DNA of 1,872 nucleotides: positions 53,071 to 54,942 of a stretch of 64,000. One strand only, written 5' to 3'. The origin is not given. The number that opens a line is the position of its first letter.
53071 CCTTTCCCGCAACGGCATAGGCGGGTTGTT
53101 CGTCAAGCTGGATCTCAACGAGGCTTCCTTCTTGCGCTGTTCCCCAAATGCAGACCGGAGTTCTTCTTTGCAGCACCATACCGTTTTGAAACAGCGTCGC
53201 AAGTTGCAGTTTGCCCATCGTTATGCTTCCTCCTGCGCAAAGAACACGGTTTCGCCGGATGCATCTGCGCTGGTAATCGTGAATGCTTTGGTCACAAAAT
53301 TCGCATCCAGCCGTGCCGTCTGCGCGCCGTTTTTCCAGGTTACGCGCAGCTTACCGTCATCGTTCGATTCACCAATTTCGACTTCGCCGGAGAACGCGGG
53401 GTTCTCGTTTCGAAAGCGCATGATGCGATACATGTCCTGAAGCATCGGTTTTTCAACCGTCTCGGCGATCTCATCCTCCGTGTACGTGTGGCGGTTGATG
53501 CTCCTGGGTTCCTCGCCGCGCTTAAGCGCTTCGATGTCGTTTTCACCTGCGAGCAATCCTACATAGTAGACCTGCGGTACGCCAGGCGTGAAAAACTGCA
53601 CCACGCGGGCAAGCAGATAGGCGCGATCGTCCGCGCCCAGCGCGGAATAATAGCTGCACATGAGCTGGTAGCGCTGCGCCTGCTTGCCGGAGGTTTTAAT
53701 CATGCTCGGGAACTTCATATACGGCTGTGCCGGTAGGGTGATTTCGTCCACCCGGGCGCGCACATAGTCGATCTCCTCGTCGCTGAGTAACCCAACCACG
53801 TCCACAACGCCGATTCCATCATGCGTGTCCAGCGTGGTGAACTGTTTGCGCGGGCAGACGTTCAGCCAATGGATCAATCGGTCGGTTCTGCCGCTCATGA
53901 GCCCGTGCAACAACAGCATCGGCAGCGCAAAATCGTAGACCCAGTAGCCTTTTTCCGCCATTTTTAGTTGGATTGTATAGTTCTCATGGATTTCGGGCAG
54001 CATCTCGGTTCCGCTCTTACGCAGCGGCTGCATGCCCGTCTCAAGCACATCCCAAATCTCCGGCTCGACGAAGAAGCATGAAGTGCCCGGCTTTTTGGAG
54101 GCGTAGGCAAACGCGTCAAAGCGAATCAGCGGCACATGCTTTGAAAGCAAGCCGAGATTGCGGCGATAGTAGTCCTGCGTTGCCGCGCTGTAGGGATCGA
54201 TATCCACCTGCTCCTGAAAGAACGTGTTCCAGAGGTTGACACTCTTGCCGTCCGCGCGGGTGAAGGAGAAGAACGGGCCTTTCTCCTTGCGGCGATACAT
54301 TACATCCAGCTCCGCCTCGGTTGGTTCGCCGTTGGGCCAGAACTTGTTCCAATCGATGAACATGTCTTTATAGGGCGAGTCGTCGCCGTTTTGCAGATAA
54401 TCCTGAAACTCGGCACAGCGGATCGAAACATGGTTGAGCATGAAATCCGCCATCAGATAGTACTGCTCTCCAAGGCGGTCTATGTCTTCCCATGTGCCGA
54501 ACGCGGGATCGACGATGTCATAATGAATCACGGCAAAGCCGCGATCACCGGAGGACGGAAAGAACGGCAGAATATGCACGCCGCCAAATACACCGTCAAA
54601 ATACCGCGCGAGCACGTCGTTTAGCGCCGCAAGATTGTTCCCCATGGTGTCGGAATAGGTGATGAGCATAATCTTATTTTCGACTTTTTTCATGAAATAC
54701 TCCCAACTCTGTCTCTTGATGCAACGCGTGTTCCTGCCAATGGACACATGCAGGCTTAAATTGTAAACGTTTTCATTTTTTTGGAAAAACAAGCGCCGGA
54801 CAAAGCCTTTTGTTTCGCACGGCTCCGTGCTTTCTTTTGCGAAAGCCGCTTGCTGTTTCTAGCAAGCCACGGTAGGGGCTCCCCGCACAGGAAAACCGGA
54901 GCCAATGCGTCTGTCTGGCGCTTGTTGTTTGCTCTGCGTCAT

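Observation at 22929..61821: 39-kb sugar-import locus built almost entirely of cytoplasmic esterases, with two GH13_18 phosphorylases as the only glycosidic-bond enzymes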

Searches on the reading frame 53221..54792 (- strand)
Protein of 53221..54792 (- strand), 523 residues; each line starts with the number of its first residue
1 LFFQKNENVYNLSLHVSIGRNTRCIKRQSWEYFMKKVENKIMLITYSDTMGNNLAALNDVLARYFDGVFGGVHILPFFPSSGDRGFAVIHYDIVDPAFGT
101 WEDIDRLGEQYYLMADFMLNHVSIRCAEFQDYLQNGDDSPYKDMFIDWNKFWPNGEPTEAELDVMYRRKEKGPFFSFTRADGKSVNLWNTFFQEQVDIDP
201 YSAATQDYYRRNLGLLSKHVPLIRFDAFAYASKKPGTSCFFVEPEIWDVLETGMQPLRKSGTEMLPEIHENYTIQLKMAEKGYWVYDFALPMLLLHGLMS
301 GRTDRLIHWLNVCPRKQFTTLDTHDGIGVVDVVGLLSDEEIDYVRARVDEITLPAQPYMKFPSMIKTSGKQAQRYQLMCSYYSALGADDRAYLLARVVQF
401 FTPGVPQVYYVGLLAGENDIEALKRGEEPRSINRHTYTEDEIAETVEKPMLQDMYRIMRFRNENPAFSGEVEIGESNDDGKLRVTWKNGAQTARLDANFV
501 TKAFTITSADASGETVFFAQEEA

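Call 5: search_protein_families(library=pfam, proteins=[window:53221-54792:-], max_evalue=0.01)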
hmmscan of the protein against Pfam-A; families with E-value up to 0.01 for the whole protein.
window:53221-54792:- (523 aa): 1 family
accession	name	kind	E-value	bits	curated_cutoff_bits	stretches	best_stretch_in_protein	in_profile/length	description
PF00128.31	Alpha-amylase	-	2e-08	34.3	22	1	71-164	35-115/446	Alpha amylase, catalytic domain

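Call 8: search_solved_structures(query=window:53221-54699:-, max_evalue=1e-10)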
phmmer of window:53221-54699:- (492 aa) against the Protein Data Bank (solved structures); distinct sequences matched with E-value up to 1e-10: 15.
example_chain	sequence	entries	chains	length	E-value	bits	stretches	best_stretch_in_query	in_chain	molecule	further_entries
7qqj_A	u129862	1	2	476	3.2e-161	540.7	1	5-475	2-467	Sucrose phosphorylase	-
7qqi_A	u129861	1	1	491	3e-146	491.3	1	4-477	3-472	Aamy domain-containing protein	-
6s9v_A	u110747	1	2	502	1.3e-122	413.4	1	6-486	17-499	Sucrose 6(F)-phosphate phosphorylase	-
7xdq_A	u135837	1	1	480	1.1e-119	403.7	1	6-484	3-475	Glucosylglycerol phosphorylase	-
7xdr_A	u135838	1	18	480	1.5e-117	396.6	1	6-484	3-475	Glucosylglycerol phosphorylase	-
9j1u_F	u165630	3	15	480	3.6e-116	392.1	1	6-476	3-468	Sucrose phosphorylase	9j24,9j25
1r7a_A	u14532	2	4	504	4.3e-100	339.1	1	7-464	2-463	sucrose phosphorylase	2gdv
2gdu_A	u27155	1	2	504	1.1e-99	337.7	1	7-464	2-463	sucrose phosphorylase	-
5c8b_B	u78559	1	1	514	3.7e-99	336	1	6-464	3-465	Sucrose phosphorylase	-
6fme_B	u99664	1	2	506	4.2e-99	335.8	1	6-464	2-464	Sucrose phosphorylase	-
5mb2_B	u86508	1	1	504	5.4e-99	335.4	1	7-464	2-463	Sucrose phosphorylase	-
5m9x_B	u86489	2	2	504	2.6e-98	333.2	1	7-464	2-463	Sucrose phosphorylase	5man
7znp_A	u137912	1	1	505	3.3e-94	319.6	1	5-480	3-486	Sucrose phosphorylase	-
6s9u_A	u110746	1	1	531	1.7e-77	264.5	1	6-482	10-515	Putative sucrose phosphorylase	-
2wpg_A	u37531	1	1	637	4.8e-11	45.4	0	40-219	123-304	AMYLOSUCRASE OR ALPHA AMYLASE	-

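Call 13: find_homologous_proteins(query=window:53221-54699:-, max_evalue=1e-50)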
Query window:53221-54699:- (492 aa): 7975 proteins with E <= 1e-50 among 8000 candidates; the best 120 are listed.
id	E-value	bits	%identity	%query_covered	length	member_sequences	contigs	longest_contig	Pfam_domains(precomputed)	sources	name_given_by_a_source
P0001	0.0e+0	1094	94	100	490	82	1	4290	PF00128.32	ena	-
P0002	1.1e-289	979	84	99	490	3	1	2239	PF00128.32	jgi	-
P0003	8.2e-284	960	82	99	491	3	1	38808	PF00128.32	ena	-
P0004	1.7e-280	949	81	99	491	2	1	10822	PF00128.32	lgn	-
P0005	3.6e-280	948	82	99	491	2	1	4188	PF00128.32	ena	-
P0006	1.2e-279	946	81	99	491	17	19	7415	PF00128.32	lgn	-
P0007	5.1e-279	944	81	99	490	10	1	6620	PF00128.32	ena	-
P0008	1.1e-278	943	80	99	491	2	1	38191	PF00128.32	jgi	-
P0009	2.0e-277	939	81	99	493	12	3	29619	PF00128.32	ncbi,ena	-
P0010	1.4e-276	936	81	99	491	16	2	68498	PF00128.32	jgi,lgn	jgi:sucrose phosphorylase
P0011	6.2e-276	934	80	99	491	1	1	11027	PF00128.32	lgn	-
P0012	9.2e-276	933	81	99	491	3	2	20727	PF00128.32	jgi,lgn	jgi:sucrose phosphorylase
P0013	2.7e-275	932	80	99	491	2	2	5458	PF00128.32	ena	-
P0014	8.1e-275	930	80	99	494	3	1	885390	PF00128.32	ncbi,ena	-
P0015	1.1e-274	930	79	99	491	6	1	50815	PF00128.32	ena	-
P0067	9.0e-241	818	72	97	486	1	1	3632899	PF00128.32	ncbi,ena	-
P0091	1.6e-236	804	68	99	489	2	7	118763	PF00128.32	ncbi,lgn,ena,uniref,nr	ncbi:MAG TPA: sucrose phosphorylase [Candidatus Gemmiger excrementigallinarum]|uniref:Sucrose 6(F)-p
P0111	2.4e-232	790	68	98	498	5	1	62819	PF00128.32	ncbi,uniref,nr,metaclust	ncbi:sucrose phosphorylase [Paenibacillus oryzae]|uniref:Sucrose phosphorylase n=1 Tax=Paenibacillus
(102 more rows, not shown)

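Call 14: find_encoding_contigs(protein=P0014, flank=10000, max_places=2)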
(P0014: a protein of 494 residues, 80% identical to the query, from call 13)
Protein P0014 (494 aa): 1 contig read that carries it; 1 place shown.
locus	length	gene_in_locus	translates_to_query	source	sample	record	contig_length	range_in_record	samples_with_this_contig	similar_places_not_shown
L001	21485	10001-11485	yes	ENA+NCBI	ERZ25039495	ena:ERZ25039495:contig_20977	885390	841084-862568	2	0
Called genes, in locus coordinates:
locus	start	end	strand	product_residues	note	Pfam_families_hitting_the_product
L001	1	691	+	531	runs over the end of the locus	PF06580:His_kinase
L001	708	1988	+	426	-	PF00072:Response_reg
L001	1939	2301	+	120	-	PF00165:HTH_AraC, PF12833:HTH_18, PF00165:HTH_AraC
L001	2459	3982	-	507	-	PF00144:Beta-lactamase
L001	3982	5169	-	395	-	PF05977:MFS_3 (faint), PF12832:MFS_1_like (faint), PF07690:MFS_1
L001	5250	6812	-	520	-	PF01547:SBP_bac_1 (weak), PF12010:DUF3502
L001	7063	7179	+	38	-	-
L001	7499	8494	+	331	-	PF00528:BPD_transp_1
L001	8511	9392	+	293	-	PF00528:BPD_transp_1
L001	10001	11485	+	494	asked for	PF00128:Alpha-amylase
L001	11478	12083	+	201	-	-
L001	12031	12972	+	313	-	PF03629:SASA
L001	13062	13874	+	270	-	PF00756:Esterase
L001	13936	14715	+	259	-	PF00756:Esterase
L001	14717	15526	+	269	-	PF00756:Esterase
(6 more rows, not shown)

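Call 15: find_encoding_contigs(protein=P0010, flank=10000, max_places=2)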
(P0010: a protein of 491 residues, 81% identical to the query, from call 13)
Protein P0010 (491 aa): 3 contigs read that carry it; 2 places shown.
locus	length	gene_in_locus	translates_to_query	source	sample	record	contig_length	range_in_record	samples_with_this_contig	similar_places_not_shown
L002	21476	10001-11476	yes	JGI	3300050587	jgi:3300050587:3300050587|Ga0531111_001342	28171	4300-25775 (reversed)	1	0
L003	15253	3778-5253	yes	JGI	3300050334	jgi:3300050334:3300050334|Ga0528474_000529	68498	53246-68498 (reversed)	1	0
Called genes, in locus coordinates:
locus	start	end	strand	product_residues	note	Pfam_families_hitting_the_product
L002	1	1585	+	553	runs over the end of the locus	PF00072:Response_reg, PF00165:HTH_AraC, PF12833:HTH_18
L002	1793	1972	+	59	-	-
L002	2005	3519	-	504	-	PF00144:Beta-lactamase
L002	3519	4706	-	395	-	PF07690:MFS_1, PF12832:MFS_1_like (weak), PF07690:MFS_1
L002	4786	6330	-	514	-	PF12010:DUF3502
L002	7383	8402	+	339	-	PF00528:BPD_transp_1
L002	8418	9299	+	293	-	PF00528:BPD_transp_1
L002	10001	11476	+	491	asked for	PF00128:Alpha-amylase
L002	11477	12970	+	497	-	PF03629:SASA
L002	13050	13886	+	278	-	PF00756:Esterase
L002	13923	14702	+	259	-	PF00756:Esterase (weak)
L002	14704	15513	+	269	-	PF00756:Esterase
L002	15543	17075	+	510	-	PF10503:Esterase_PHB (weak)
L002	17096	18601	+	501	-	-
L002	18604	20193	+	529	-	-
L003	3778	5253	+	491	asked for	PF00128:Alpha-amylase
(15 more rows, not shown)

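Call 16: find_encoding_contigs(protein=P0067, flank=10000, max_places=1)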
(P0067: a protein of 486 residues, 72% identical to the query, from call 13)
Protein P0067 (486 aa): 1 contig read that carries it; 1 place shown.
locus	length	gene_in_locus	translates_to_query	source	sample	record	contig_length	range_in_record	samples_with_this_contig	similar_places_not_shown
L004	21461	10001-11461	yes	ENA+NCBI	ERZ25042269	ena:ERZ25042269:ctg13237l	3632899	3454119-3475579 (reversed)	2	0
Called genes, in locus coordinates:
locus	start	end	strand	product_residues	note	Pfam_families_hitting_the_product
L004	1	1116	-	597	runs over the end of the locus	PF05569:Peptidase_M56, PF16107:DUF4825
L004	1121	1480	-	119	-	PF03965:Penicillinase_R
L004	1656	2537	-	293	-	PF01522:Polysacc_deac_1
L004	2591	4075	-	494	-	PF07833:Cu_amine_oxidN1 (faint)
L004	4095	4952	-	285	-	PF00756:Esterase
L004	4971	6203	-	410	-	PF12832:MFS_1_like (faint), PF07690:MFS_1, PF05977:MFS_3 (faint)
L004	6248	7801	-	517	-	PF01547:SBP_bac_1 (weak), PF12010:DUF3502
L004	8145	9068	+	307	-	PF00528:BPD_transp_1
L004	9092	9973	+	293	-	PF00528:BPD_transp_1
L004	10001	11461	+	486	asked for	PF00128:Alpha-amylase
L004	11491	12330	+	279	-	PF00756:Esterase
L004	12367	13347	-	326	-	PF00356:LacI, PF00532:Peripla_BP_1, PF13407:Peripla_BP_4, PF13377:Peripla_BP_3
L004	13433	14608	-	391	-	PF00144:Beta-lactamase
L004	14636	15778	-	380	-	PF00326:Peptidase_S9 (weak), PF12740:PETase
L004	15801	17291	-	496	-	-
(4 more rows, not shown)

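Call 17: find_encoding_contigs(protein=P0111, flank=10000, max_places=1)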
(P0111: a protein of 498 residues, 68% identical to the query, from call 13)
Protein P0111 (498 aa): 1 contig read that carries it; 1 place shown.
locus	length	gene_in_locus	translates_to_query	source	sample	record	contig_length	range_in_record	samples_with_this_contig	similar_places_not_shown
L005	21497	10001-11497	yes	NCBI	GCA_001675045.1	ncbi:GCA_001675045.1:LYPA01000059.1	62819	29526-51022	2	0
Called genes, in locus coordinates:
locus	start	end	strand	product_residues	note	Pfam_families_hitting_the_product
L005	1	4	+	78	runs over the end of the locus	PF13192:Thioredoxin_3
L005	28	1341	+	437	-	PF00202:Aminotran_3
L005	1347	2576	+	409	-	PF00155:Aminotran_1_2, PF00266:Aminotran_5, PF01053:Cys_Met_Meta_PP (weak), PF01041:DegT_DnrJ_EryC1 (weak), PF01212:Beta_elim_lyase (weak)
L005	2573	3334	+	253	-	PF00117:GATase, PF07722:Peptidase_C26 (faint)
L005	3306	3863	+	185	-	PF08534:Redoxin, PF00578:AhpC-TSA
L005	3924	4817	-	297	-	PF00126:HTH_1, PF03466:LysR_substrate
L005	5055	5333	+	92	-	-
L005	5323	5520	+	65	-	-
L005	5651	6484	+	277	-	PF00756:Esterase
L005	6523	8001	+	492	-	PF10503:Esterase_PHB (faint), PF07833:Cu_amine_oxidN1 (faint)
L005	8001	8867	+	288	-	PF00756:Esterase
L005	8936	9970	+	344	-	PF00356:LacI, PF00532:Peripla_BP_1, PF13407:Peripla_BP_4, PF13377:Peripla_BP_3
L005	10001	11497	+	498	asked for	PF00128:Alpha-amylase (weak)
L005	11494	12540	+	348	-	PF00135:COesterase, PF20434:BD-FAE, PF07859:Abhydrolase_3, PF12697:Abhydrolase_6 (faint), PF00326:Peptidase_S9 (faint)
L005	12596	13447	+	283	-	PF00756:Esterase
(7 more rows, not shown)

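Call 18: find_encoding_contigs(protein=P0091, flank=10000, max_places=1)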
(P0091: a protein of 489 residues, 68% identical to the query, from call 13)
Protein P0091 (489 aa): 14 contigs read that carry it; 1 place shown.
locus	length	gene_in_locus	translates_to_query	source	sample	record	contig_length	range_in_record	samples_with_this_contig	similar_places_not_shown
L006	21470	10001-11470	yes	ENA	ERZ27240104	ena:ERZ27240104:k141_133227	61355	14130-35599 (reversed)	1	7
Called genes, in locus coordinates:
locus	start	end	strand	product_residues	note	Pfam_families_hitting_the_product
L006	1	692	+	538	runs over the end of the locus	PF00072:Response_reg, PF00165:HTH_AraC, PF12833:HTH_18, PF00165:HTH_AraC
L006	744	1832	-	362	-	PF17996:CE2_N (weak), PF00657:Lipase_GDSL, PF13472:Lipase_GDSL_2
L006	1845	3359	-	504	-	PF00144:Beta-lactamase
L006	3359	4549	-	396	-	PF12832:MFS_1_like (faint), PF07690:MFS_1, PF05977:MFS_3 (weak), PF07690:MFS_1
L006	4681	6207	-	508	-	PF12010:DUF3502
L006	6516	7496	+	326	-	PF00528:BPD_transp_1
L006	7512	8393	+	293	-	PF00528:BPD_transp_1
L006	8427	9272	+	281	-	PF00756:Esterase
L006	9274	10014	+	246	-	PF00756:Esterase (weak)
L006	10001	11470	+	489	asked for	PF00128:Alpha-amylase (weak)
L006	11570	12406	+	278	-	PF00756:Esterase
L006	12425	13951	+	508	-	PF10503:Esterase_PHB (faint)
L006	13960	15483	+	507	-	-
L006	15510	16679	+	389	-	PF00144:Beta-lactamase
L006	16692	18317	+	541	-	PF02230:Abhydrolase_2 (faint), PF10503:Esterase_PHB (weak), PF20434:BD-FAE (weak)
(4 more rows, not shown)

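Call 26: search_solved_structures(query=window:53221-54699:-, max_evalue=1e-100, show_alignments=2)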
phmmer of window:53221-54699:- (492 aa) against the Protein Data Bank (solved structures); distinct sequences matched with E-value up to 1e-100: 6.
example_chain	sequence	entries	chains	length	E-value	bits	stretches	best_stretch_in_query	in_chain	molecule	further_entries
7qqj_A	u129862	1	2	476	3.2e-161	540.7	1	5-475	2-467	Sucrose phosphorylase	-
7qqi_A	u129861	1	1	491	3e-146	491.3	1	4-477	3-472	Aamy domain-containing protein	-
6s9v_A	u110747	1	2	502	1.3e-122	413.4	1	6-486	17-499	Sucrose 6(F)-phosphate phosphorylase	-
7xdq_A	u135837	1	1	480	1.1e-119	403.7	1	6-484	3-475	Glucosylglycerol phosphorylase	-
7xdr_A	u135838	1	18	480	1.5e-117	396.6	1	6-484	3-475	Glucosylglycerol phosphorylase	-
9j1u_F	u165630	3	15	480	3.6e-116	392.1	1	6-476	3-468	Sucrose phosphorylase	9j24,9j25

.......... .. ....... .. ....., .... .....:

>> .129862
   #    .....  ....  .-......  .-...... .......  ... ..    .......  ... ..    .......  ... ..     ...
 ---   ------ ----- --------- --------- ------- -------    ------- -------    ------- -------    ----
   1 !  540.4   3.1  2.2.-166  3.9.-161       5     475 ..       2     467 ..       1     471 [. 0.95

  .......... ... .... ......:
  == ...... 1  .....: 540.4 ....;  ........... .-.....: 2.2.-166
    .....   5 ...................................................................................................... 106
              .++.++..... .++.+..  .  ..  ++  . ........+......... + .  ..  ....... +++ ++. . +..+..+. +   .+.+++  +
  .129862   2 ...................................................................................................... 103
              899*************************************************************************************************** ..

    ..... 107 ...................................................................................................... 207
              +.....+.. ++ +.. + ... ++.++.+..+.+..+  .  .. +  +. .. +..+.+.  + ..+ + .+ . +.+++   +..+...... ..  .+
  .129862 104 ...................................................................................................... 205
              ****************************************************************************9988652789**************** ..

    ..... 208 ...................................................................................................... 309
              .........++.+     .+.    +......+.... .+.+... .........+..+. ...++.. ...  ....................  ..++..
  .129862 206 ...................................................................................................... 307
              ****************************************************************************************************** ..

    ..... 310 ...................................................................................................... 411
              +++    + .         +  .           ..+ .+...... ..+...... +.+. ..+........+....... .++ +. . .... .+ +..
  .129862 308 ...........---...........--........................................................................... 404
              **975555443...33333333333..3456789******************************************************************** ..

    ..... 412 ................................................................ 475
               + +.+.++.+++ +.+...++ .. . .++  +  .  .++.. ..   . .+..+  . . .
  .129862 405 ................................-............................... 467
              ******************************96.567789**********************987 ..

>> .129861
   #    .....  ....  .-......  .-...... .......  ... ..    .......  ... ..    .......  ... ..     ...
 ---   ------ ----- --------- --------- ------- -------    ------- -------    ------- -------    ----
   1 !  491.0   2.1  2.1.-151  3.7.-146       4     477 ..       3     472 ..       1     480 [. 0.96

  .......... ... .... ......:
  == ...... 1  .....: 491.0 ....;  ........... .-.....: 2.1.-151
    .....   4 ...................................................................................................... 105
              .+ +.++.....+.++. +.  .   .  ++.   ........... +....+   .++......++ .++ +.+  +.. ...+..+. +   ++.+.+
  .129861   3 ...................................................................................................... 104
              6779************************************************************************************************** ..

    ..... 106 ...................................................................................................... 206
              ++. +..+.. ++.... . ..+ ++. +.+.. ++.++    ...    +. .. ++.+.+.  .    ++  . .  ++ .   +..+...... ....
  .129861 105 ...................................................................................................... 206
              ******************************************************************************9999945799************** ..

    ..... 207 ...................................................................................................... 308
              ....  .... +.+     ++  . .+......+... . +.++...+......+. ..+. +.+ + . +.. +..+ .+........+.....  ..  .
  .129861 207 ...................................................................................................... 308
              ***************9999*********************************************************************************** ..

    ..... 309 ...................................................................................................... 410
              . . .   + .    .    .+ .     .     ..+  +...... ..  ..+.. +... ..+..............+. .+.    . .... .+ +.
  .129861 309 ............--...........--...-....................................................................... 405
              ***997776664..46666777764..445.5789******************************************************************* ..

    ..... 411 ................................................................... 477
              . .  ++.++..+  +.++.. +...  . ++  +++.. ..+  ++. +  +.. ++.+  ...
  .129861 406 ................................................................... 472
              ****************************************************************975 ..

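Call 32: search_protein_families(library=ncbifam, proteins=[window:53221-54699:-], max_evalue=0.001)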
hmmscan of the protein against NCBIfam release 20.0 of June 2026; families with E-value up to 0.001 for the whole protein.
window:53221-54699:- (492 aa): 6 families
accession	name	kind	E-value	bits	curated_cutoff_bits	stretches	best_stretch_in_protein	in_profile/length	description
TIGR03852.1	sucrose_gtfA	equivalog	4e-187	622.5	334.4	1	8-477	1-469/470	sucrose phosphorylase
TIGR02456.1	treS_nterm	equivalog_domain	3.7e-09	35.6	678.35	1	40-220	44-221/539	maltose alpha-D-glucosyltransferase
TIGR02403.1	trehalose_treC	equivalog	1.4e-07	30.6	799.05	1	41-117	44-124/544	alpha,alpha-phosphotrehalase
NF008183.0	PRK10933.1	subfamily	6.9e-07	28.3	535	1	9-128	15-136/551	alpha,alpha-phosphotrehalase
NF041090.1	Cyc-maltodext_AglB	equivalog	1.9e-06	26.9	540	0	41-115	82-159/470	cyclomaltodextrinase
NF051899.1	BetGalacBglAAgro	equivalog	7.2e-05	21.4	900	1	15-131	16-139/537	beta-galactosidase BglA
